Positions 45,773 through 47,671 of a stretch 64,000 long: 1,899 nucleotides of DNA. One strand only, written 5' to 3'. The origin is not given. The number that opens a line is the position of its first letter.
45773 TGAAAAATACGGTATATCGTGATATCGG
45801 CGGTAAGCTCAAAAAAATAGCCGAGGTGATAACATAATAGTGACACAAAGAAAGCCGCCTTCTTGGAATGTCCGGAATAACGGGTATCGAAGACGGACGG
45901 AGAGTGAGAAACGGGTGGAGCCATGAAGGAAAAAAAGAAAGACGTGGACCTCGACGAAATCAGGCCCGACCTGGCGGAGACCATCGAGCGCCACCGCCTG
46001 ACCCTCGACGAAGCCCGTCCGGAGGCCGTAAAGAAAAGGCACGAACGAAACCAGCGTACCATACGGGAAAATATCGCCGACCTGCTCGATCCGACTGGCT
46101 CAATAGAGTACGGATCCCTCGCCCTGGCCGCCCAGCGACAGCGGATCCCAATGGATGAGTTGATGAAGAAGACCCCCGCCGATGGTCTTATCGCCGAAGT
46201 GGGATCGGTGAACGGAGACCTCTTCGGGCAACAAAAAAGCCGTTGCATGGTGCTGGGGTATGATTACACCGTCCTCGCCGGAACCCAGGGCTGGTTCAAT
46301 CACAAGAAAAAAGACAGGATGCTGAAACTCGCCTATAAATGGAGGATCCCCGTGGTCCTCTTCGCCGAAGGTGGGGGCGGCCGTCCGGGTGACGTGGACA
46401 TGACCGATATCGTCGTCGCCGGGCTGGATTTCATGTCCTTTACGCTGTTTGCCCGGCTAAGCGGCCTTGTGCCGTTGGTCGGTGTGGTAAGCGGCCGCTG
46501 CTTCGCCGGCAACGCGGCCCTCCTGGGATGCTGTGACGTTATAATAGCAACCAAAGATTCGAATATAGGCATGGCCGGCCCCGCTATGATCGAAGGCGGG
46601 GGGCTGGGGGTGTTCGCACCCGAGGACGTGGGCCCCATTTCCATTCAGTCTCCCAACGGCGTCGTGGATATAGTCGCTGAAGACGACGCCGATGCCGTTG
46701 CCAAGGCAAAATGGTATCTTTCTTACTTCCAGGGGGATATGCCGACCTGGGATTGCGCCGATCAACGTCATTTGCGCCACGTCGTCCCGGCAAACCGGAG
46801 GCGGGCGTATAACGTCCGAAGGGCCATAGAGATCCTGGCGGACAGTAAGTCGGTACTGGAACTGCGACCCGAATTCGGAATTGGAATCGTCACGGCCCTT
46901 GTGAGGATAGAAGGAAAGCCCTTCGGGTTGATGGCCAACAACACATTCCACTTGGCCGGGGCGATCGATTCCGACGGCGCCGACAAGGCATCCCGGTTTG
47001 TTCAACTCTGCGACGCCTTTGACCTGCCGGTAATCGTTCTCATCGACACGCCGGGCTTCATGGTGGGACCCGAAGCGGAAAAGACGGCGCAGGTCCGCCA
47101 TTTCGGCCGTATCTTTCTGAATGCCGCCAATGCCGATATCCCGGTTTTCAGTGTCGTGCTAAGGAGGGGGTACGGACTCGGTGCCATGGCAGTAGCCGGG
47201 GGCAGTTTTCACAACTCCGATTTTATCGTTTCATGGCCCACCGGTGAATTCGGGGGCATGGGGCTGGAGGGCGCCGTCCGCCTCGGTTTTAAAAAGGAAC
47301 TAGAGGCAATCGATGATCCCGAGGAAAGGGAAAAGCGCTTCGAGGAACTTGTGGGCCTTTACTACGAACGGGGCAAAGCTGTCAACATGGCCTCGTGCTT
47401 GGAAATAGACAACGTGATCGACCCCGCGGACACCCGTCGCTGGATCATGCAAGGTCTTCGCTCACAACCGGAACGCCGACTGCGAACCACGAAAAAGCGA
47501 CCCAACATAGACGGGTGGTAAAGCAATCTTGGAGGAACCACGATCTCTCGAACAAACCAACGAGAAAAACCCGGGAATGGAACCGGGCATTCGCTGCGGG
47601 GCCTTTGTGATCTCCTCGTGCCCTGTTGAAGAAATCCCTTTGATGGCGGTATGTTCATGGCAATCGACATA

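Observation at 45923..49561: Two divergent full-length carboxyltransferases bracketing a 73-aa biotin carrier, with no biotin carboxylase or membrane decarboxylase subunit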

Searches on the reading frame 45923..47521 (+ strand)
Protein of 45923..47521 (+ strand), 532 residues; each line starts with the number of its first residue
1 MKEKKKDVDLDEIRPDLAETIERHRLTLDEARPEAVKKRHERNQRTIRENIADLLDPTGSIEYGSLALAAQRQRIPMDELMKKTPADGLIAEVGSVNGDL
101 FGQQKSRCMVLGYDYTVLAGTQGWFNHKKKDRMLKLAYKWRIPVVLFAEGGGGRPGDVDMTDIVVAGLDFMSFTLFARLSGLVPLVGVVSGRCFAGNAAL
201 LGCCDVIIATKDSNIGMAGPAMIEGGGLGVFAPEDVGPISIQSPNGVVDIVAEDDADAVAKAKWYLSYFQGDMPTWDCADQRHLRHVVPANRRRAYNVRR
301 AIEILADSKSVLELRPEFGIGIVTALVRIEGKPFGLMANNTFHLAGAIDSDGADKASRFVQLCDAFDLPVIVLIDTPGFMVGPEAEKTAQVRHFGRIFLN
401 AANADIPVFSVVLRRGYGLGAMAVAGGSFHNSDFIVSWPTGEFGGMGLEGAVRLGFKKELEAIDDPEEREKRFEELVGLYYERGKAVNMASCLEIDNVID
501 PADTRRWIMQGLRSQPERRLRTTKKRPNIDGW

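Call 3: search_protein_families(library=pfam, proteins=[window:45923-47521:+])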
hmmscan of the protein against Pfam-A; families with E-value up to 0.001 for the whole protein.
window:45923-47521:+ (532 aa): 2 families
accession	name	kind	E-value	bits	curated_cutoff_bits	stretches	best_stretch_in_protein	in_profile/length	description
PF01039.27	Carboxyl_trans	-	3e-71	241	22.3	1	39-528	2-492/493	Carboxyl transferase domain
PF03255.19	ACCA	-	2.3e-14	53.8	23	1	343-427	123-207/310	Acetyl co-enzyme A carboxylase carboxyltransferase-like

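Call 4: search_protein_families(library=ncbifam, proteins=[window:45923-47521:+])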
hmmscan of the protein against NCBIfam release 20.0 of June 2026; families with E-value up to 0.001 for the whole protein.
window:45923-47521:+ (532 aa): 7 families
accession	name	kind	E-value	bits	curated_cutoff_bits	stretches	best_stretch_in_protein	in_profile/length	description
TIGR01117.1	mmdA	subfamily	2.2e-74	251.1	998.8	1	33-529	19-510/512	methylmalonyl-CoA decarboxylase subunit alpha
NF041504.1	AccA_sub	subfamily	1.1e-15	57.7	300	1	339-426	66-153/257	carboxyltransferase subunit alpha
NF004344.0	PRK05724.1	equivalog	2.7e-13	49.8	357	1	345-427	129-211/319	acetyl-CoA carboxylase carboxyltransferase subunit alpha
TIGR00513.1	accA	equivalog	7e-12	45.3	319.3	1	346-427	130-211/321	acetyl-CoA carboxylase carboxyl transferase subunit alpha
NF005530.0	PRK07189.1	equivalog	2.5e-08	33.4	228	1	107-224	70-190/303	biotin-independent malonate decarboxylase subunit beta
TIGR03133.1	malonate_beta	equivalog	1.4e-07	31.1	278.15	1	86-225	46-181/274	biotin-independent malonate decarboxylase subunit beta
NF008971.0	PRK12319.1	equivalog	1.2e-06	28.3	406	1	343-425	74-156/256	acetyl-CoA carboxylase carboxyl transferase subunit alpha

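Call 8: search_solved_structures(query=window:45923-47521:+, max_evalue=1e-10)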
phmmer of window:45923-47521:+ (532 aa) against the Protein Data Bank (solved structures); distinct sequences matched with E-value up to 1e-10: 42.
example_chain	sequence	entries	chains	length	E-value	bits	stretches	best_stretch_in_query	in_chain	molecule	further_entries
4rcn_A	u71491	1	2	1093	1.4e-199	667.5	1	8-509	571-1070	long-chain acyl-CoA carboxylase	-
5fif_A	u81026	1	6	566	7.6e-188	628.8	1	6-519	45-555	Carboxylase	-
1vrg_A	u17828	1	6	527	5.3e-67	230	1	31-529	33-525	propionyl-CoA carboxylase, beta subunit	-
1on3_A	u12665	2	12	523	3e-66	227.5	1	33-528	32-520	Methylmalonyl-CoA carboxyltransferase 12S subunit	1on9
7w5u_A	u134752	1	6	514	2e-58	201.7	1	30-513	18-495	Acetyl-CoA carboxylase complex, beta-chain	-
1x0u_A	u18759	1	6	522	9.5e-55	189.6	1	33-529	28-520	hypothetical methylmalonyl-CoA decarboxylase alpha subunit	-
3ibb_A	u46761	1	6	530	1.7e-54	188.7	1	26-528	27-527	Propionyl-CoA carboxylase complex B subunit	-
3iav_A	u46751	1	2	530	5.8e-54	187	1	26-528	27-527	Propionyl-CoA carboxylase complex B subunit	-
3ib9_A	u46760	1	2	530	7.8e-54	186.5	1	26-528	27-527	Propionyl-CoA carboxylase complex B subunit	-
1xnw_A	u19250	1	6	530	7.8e-54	186.5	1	26-528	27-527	propionyl-CoA carboxylase complex B subunit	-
3mfm_C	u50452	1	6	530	1.1e-53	186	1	26-528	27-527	Propionyl-CoA carboxylase complex B subunit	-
1xnv_A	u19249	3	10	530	1.2e-53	186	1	26-528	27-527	propionyl-CoA carboxylase complex B subunit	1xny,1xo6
5inf_A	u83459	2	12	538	6.1e-53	183.6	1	17-529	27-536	Carboxyl transferase | Putative carboxyl transferase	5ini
5ing_A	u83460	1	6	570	7.6e-53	183.3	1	17-529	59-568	Putative carboxyl transferase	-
9j0c_A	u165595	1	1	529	7.7e-53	183.3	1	23-529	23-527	Acyl-CoA carboxylase subunit beta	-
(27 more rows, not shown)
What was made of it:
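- On Single-chain LCC family (BC-BCCP-CT): The best non-LCC structure scores 230 bits (call 8).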

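Call 11: find_homologous_proteins(query=window:45923-47521:+, max_evalue=1e-20)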
Query window:45923-47521:+ (532 aa): 8000 proteins with E <= 1e-20 among 8000 candidates; the best 120 are listed.
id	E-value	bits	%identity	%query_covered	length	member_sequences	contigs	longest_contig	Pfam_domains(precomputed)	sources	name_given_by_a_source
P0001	0.0e+0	1053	85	100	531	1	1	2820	PF01039.28,PF03255.20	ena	-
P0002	4.5e-297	1004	82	99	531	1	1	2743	PF01039.28,PF03255.20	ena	-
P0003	4.6e-287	971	100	80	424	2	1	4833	PF01039.28,PF03255.20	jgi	-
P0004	1.1e-286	970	78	99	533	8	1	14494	PF01039.28,PF03255.20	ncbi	-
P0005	5.3e-283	958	77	99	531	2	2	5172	PF01039.28,PF03255.20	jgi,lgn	jgi:acetyl-CoA carboxylase carboxyltransferase component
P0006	3.8e-282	955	77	99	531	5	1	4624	PF01039.28,PF03255.20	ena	-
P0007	1.7e-279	946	77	100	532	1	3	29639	PF01039.28,PF03255.20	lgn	-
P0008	5.3e-278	941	77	98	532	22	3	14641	PF01039.28,PF03255.20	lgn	-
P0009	4.2e-276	935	77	100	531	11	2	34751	PF01039.28,PF03255.20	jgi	jgi:acetyl-CoA carboxylase carboxyltransferase component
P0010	5.6e-276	935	77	99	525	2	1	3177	PF01039.28,PF03255.20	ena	-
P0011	2.3e-275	933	77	99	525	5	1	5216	PF01039.28,PF03255.20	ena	-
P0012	3.5e-275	932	75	99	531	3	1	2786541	PF01039.28,PF03255.20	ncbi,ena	-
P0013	1.5e-273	927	76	99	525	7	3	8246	PF01039.28,PF03255.20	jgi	jgi:acetyl-CoA carboxylase carboxyltransferase component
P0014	2.4e-273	926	75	99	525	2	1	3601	PF01039.28,PF03255.20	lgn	-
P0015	3.3e-273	925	77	98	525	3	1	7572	PF01039.28,PF03255.20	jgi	jgi:acetyl-CoA carboxylase carboxyltransferase component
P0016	7.2e-273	924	75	99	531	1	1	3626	PF01039.28,PF03255.20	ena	-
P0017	4.2e-272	922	75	100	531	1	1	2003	PF01039.28,PF03255.20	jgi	jgi:acetyl-CoA carboxylase carboxyltransferase component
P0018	7.5e-272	921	75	99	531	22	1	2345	PF01039.28,PF03255.20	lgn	-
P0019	8.8e-271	917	76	99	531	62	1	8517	PF01039.28,PF03255.20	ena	-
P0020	1.8e-270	916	74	99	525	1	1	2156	PF01039.28,PF03255.20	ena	-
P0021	3.4e-269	912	75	100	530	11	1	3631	PF01039.28,PF03255.20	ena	-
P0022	1.3e-268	910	76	99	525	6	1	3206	PF01039.28,PF03255.20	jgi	jgi:acetyl-CoA carboxylase carboxyltransferase component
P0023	7.8e-268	908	74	100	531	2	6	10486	PF01039.28,PF03255.20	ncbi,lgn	ncbi:MAG: acyl-CoA carboxylase subunit beta [Desulfosalsimonas sp.]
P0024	8.4e-268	908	75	99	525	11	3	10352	PF01039.28,PF03255.20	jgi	-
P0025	8.8e-268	908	72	99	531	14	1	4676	PF01039.28,PF03255.20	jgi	-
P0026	3.7e-267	905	76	99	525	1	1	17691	PF01039.28,PF03255.20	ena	-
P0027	4.9e-267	905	73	99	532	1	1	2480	PF01039.28,PF03255.20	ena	-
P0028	7.1e-267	905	74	99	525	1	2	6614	PF01039.28,PF03255.20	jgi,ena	-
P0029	8.9e-267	904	73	99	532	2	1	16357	PF01039.28,PF03255.20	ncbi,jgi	-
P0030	1.7e-266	903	74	99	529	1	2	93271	PF01039.28,PF03255.20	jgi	-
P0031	9.3e-266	901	74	99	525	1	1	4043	PF01039.28,PF03255.20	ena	-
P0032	1.1e-265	901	73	99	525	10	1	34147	PF01039.28,PF03255.20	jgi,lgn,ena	-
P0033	1.4e-265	900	74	98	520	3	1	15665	PF01039.28,PF03255.20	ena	-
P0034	4.3e-265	899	74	99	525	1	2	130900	PF01039.28,PF03255.20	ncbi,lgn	-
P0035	1.1e-264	897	74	98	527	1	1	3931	PF01039.28,PF03255.20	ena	-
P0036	1.7e-264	897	72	100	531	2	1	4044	PF01039.28,PF00378.26,PF03255.20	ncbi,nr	ncbi:MAG: biotin carboxylase [Desulfobacterales bacterium]|nr:biotin carboxylase [Desulfobacterales 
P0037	2.8e-264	896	74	99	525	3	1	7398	PF01039.28,PF03255.20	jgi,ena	-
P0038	2.9e-264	896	74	98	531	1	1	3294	PF01039.28,PF03255.20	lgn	-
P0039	4.4e-264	895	74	99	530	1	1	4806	PF01039.28,PF03255.20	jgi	-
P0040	1.8e-263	893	74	99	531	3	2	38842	PF01039.28,PF03255.20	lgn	-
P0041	3.4e-263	892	72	99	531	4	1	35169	PF01039.28,PF00378.26,PF03255.20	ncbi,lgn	ncbi:MAG: acyl-CoA carboxylase subunit beta [Desulfosalsimonas sp.]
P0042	6.2e-263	892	73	99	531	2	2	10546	PF01039.28,PF03255.20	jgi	jgi:acetyl-CoA carboxylase carboxyltransferase component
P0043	8.5e-263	891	73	99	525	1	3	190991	PF01039.28,PF03255.20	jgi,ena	-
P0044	7.1e-262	888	73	98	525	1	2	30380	PF01039.28,PF03255.20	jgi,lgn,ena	-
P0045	4.6e-260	882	71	99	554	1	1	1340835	PF01039.28,PF03255.20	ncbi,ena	-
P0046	1.9e-256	870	72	98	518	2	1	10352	PF01039.28,PF03255.20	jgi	-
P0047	4.3e-244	829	67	100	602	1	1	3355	PF01039.28,PF00364.29,PF03255.20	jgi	jgi:acetyl-CoA carboxylase carboxyltransferase component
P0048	8.5e-241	818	68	99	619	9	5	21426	PF25973.1,PF01039.28,PF00364.29,PF25919.1,PF03255.20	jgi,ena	jgi:acetyl-CoA carboxylase carboxyltransferase component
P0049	2.3e-240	817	68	99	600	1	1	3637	PF25973.1,PF01039.28,PF00364.29,PF03255.20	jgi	jgi:acetyl-CoA carboxylase carboxyltransferase component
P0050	8.9e-240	815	67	99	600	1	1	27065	PF01039.28,PF00364.29,PF03255.20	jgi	jgi:acetyl-CoA carboxylase carboxyltransferase component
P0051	1.8e-239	814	67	99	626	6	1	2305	PF25973.1,PF01039.28,PF00364.29,PF03255.20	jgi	jgi:acetyl-CoA carboxylase carboxyltransferase component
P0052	1.1e-238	811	69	99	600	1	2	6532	PF25973.1,PF01039.28,PF00364.29,PF03255.20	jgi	jgi:acetyl-CoA carboxylase carboxyltransferase component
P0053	1.4e-238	811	67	98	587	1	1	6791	PF01039.28,PF00364.29,PF03255.20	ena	-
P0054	1.6e-238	811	68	99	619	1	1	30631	PF25973.1,PF01039.28,PF00364.29,PF25919.1,PF03255.20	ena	-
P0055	6.1e-238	809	67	99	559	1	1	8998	PF01039.28,PF03255.20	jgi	jgi:acetyl-CoA carboxylase carboxyltransferase component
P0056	9.9e-238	808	68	99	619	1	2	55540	PF25973.1,PF01039.28,PF00364.29,PF25919.1,PF03255.20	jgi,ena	-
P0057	1.1e-237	808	68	99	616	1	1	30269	PF01039.28,PF00364.29,PF25919.1,PF03255.20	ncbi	-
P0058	2.6e-237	807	68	99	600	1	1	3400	PF01039.28,PF00364.29,PF03255.20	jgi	jgi:acetyl-CoA carboxylase carboxyltransferase component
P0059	7.2e-237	806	66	100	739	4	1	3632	PF25973.1,PF01039.28,PF00364.29,PF25919.1,PF03255.20,PF02785.26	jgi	jgi:acetyl-CoA carboxylase carboxyltransferase component/biotin carboxyl carrier protein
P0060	4.8e-236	803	67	100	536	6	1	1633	PF01039.28,PF03255.20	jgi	-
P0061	5.8e-236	802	68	98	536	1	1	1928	PF01039.28,PF03255.20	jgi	jgi:acetyl-CoA carboxylase carboxyltransferase component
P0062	7.3e-236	802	66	99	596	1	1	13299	PF01039.28,PF00364.29,PF03255.20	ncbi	-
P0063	2.1e-235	801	67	99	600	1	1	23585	PF01039.28,PF00364.29,PF03255.20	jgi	jgi:acetyl-CoA carboxylase carboxyltransferase component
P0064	2.6e-235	800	67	98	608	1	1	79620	PF25973.1,PF01039.28,PF00364.29,PF25919.1,PF25917.1,PF03255.20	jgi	jgi:acetyl-CoA carboxylase carboxyltransferase component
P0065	5.2e-235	799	67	99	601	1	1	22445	PF01039.28,PF00364.29,PF03255.20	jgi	jgi:acetyl-CoA carboxylase carboxyltransferase component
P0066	5.3e-235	799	67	99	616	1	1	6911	PF01039.28,PF00364.29,PF25919.1,PF25917.1,PF03255.20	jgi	jgi:acetyl-CoA carboxylase carboxyltransferase component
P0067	2.0e-234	797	65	100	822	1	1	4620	PF25973.1,PF01039.28,PF02786.23,PF00364.29,PF03255.20,PF02785.26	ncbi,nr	ncbi:MAG TPA: carboxyl transferase domain-containing protein, partial [Ktedonobacteraceae bacterium]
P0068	2.3e-234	797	67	99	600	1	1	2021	PF01039.28,PF00364.29,PF03255.20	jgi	jgi:acetyl-CoA carboxylase carboxyltransferase component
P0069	4.0e-234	796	67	99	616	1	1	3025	PF01039.28,PF00364.29,PF25919.1,PF25917.1,PF03255.20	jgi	jgi:acetyl-CoA carboxylase carboxyltransferase component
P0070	4.7e-234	796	66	100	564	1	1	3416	PF01039.28,PF03255.20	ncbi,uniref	ncbi:acyl-CoA carboxylase subunit beta, partial [Parvibaculum sp.]|uniref:acyl-CoA carboxylase subun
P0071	2.9e-233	794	68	98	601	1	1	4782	PF25973.1,PF01039.28,PF00364.29,PF25919.1,PF03255.20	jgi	-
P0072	5.5e-233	793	68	99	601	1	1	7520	PF25973.1,PF01039.28,PF00364.29,PF25919.1,PF03255.20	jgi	-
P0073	1.6e-232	791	65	99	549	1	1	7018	PF01039.28,PF03255.20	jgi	jgi:acetyl-CoA carboxylase carboxyltransferase component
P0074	2.3e-232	791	65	99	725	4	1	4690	PF25973.1,PF01039.28,PF00364.29,PF03255.20,PF02785.26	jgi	jgi:acetyl-CoA carboxylase carboxyltransferase component/biotin carboxyl carrier protein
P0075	2.7e-232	790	65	100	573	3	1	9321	PF01039.28,PF03255.20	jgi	-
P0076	4.6e-232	790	65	99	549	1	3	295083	PF01039.28,PF03255.20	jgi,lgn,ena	-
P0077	4.6e-232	790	65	99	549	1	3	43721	PF01039.28,PF03255.20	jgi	jgi:acetyl-CoA carboxylase carboxyltransferase component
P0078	6.4e-232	789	65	99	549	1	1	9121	PF01039.28,PF03255.20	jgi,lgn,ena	-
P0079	9.3e-232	789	66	98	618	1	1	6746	PF25973.1,PF01039.28,PF00364.29,PF03255.20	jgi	jgi:acetyl-CoA carboxylase carboxyltransferase component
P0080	9.3e-232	789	66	98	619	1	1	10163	PF25973.1,PF01039.28,PF00364.29,PF03255.20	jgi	jgi:acetyl-CoA carboxylase carboxyltransferase component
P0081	9.6e-232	789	67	97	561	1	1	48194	PF01039.28,PF03255.20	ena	-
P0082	1.1e-231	788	67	99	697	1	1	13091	PF25973.1,PF01039.28,PF00364.29,PF25919.1,PF03255.20,PF02785.26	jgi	-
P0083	1.5e-231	788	64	99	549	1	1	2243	PF01039.28,PF03255.20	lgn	-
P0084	2.6e-231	787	65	99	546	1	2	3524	PF01039.28,PF03255.20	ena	-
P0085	3.2e-231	787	66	98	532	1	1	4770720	PF01039.28,PF03255.20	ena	-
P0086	3.2e-231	787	66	98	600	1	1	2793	PF25973.1,PF01039.28,PF00364.29,PF03255.20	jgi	jgi:acetyl-CoA carboxylase carboxyltransferase component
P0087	3.4e-231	787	66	98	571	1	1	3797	PF01039.28,PF03255.20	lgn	-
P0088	3.4e-231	787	66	98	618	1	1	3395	PF25973.1,PF01039.28,PF00364.29,PF03255.20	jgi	jgi:acetyl-CoA carboxylase carboxyltransferase component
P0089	3.4e-231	787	66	98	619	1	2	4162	PF25973.1,PF01039.28,PF00364.29,PF03255.20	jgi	jgi:acetyl-CoA carboxylase carboxyltransferase component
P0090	3.9e-231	787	66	97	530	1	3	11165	PF01039.28,PF03255.20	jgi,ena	jgi:acetyl-CoA carboxylase carboxyltransferase component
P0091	4.2e-231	786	66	96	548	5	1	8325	PF01039.28,PF03255.20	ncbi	-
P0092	4.2e-231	786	65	99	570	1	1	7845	PF01039.28,PF03255.20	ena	-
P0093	4.3e-231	786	65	98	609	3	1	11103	PF25973.1,PF01039.28,PF00364.29,PF03255.20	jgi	jgi:acetyl-CoA carboxylase carboxyltransferase component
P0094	4.8e-231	786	65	99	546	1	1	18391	PF01039.28,PF03255.20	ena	-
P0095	4.9e-231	786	66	98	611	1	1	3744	PF25973.1,PF25984.1,PF01039.28,PF00364.29,PF25919.1,PF25917.1,PF03255.20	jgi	jgi:acetyl-CoA carboxylase carboxyltransferase component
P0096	5.0e-231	786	65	98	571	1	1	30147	PF01039.28,PF03255.20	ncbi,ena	-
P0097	5.1e-231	786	65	99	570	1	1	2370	PF01039.28,PF03255.20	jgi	-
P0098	5.3e-231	786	64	100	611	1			PF25973.1,PF01039.28,PF00364.29,PF25919.1,PF03255.20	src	-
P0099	7.1e-231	786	66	98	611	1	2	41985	PF25973.1,PF25984.1,PF01039.28,PF00364.29,PF25919.1,PF25917.1,PF25997.1,PF03255.20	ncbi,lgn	-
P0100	7.1e-231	786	65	99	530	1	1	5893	PF01039.28,PF03255.20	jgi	jgi:acetyl-CoA carboxylase carboxyltransferase component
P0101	7.5e-231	786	65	98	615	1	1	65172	PF25973.1,PF01039.28,PF00364.29,PF03255.20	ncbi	-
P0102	7.6e-231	786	65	99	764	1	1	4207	PF25973.1,PF01039.28,PF00364.29,PF03255.20,PF02785.26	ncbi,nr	ncbi:MAG TPA: carboxyl transferase domain-containing protein, partial [Pseudomonadales bacterium]|nr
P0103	1.2e-230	785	67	98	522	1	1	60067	PF01039.28,PF03255.20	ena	-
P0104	1.5e-230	785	64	100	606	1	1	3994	PF25973.1,PF01039.28,PF00364.29,PF03255.20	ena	-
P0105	1.5e-230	785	66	97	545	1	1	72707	PF01039.28,PF03255.20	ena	-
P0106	1.6e-230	785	64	99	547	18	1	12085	PF01039.28,PF03255.20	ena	-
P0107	1.9e-230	784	65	99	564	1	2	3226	PF01039.28,PF03255.20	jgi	jgi:acetyl-CoA carboxylase carboxyltransferase component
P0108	2.2e-230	784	65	99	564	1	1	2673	PF01039.28,PF03255.20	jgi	jgi:acetyl-CoA carboxylase carboxyltransferase component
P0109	2.3e-230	784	66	99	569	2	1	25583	PF01039.28,PF03255.20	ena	-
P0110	2.3e-230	784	65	99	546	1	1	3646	PF01039.28,PF03255.20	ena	-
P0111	2.4e-230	784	75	86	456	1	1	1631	PF01039.28,PF03255.20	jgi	-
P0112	2.5e-230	784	66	97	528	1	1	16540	PF01039.28,PF03255.20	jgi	jgi:acetyl-CoA carboxylase carboxyltransferase component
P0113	2.8e-230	784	67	96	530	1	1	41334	PF01039.28,PF03255.20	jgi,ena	-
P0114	2.9e-230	784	65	99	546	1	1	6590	PF01039.28,PF03255.20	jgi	-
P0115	4.6e-230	783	65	100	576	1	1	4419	PF01039.28,PF00364.29,PF03255.20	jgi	jgi:acetyl-CoA carboxylase carboxyltransferase component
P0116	4.8e-230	783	67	97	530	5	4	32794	PF01039.28,PF03255.20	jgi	jgi:acetyl-CoA carboxylase carboxyltransferase component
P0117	5.0e-230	783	65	99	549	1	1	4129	PF01039.28,PF03255.20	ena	-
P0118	5.4e-230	783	65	99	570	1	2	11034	PF01039.28,PF03255.20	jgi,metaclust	metaclust:\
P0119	5.8e-230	783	65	99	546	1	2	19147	PF01039.28,PF03255.20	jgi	-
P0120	6.4e-230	783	66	99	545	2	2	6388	PF01039.28,PF03255.20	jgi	jgi:acetyl-CoA carboxylase carboxyltransferase component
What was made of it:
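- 45923..47521 (+): CT1: stand-alone carboxyltransferase of the single-chain LCC lineage (532 aa). Stand-alone homologues are 71-85% identical (call 11).
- The family shows every stage of gene fission: about 1100-aa fusions, about 600-aa BCCP-CT forms and about 530-aa CT-only forms (call 11).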

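Call 12: find_encoding_contigs(protein=P0012, flank=10000, max_places=3)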
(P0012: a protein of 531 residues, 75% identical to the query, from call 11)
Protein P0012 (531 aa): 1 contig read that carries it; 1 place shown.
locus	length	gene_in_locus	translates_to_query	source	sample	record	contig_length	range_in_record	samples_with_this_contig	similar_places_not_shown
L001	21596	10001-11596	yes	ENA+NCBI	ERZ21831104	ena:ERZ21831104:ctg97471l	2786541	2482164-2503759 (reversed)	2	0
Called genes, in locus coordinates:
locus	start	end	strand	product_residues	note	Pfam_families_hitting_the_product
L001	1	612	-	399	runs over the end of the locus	PF07690:MFS_1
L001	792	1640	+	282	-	PF00892:EamA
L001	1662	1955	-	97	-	PF08734:GYD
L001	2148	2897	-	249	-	PF00106:adh_short, PF08659:KR, PF13561:adh_short_C2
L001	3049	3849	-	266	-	PF00561:Abhydrolase_1, PF12146:Hydrolase_4, PF12697:Abhydrolase_6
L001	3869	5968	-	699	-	PF02629:CoA_binding (weak), PF13380:CoA_binding_2, PF13607:Succ_CoA_lig, PF13549:ATP-grasp_5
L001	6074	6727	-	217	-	PF14512:TM1586_NiRdase (faint), PF00881:Nitroreductase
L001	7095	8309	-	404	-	PF00144:Beta-lactamase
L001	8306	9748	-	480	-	PF13380:CoA_binding_2, PF13607:Succ_CoA_lig, PF19045:Ligase_CoA_2 (faint)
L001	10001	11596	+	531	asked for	PF01039:Carboxyl_trans, PF03255:ACCA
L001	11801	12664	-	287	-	PF05853:BKACE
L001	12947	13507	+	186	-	PF13302:Acetyltransf_3 (weak), PF13527:Acetyltransf_9, PF00583:Acetyltransf_1, PF13523:Acetyltransf_8 (weak), PF13673:Acetyltransf_10, PF13508:Acetyltransf_7, PF08445:FR47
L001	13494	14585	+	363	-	PF01546:Peptidase_M20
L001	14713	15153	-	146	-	-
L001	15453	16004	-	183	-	-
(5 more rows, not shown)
